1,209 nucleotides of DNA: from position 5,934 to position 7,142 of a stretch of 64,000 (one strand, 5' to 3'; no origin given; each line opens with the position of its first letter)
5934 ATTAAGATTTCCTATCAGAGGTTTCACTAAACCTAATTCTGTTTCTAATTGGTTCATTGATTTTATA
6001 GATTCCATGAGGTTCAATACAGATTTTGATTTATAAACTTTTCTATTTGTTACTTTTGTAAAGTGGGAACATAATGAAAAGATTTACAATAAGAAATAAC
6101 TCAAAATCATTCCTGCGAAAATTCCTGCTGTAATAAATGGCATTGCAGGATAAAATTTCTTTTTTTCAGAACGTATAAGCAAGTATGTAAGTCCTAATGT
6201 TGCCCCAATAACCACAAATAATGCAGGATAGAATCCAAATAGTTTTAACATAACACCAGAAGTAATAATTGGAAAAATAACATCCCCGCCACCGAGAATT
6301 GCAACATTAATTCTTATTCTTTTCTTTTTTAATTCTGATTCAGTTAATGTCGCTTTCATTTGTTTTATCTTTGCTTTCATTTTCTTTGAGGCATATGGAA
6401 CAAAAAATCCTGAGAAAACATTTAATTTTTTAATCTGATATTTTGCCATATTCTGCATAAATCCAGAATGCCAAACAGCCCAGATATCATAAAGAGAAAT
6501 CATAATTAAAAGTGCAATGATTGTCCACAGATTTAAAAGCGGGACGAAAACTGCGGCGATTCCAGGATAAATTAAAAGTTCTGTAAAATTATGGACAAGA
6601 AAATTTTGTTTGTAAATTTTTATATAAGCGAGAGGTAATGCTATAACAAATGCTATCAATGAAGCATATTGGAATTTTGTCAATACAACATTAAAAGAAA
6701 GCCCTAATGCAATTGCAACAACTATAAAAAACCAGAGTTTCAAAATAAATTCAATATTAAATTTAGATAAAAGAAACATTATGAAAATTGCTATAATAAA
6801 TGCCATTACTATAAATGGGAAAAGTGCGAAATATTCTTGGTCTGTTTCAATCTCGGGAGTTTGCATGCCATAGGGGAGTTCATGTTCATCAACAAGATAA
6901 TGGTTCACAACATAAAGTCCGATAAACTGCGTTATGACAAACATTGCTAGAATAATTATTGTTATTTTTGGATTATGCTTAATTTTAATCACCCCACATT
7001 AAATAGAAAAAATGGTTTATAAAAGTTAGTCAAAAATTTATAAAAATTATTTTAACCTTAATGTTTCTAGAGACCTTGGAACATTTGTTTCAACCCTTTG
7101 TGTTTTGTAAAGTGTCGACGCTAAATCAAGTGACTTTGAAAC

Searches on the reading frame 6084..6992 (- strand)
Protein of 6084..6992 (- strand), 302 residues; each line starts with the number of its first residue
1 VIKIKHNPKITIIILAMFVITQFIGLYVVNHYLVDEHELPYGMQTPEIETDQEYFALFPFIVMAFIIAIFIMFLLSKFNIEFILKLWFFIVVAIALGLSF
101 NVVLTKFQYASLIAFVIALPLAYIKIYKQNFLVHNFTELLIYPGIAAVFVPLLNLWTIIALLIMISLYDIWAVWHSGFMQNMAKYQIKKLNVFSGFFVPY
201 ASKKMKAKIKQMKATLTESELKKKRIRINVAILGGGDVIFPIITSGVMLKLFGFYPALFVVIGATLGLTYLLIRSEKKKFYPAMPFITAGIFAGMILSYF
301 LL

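Call 54: search_protein_families(library=pfam, proteins=[window:6084-6992:-], max_evalue=0.01)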
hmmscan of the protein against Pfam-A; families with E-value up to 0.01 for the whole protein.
window:6084-6992:- (302 aa): 1 family
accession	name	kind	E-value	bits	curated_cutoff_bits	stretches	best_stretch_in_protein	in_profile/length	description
PF06550.16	SPP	-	8.3e-12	45.6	23.9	1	17-298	3-277/283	Signal-peptide peptidase, presenilin aspartyl protease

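Call 55: search_protein_families(library=ncbifam, proteins=[window:6084-6992:-], max_evalue=0.01)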
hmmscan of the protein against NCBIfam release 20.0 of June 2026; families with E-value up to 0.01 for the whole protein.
window:6084-6992:- (302 aa): 1 family
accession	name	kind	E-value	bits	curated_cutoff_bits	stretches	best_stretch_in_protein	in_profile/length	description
NF041679.1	IMP_arch_presen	equivalog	5.5e-14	52.4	125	1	14-298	2-279/281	presenilin family intramembrane aspartyl protease PSH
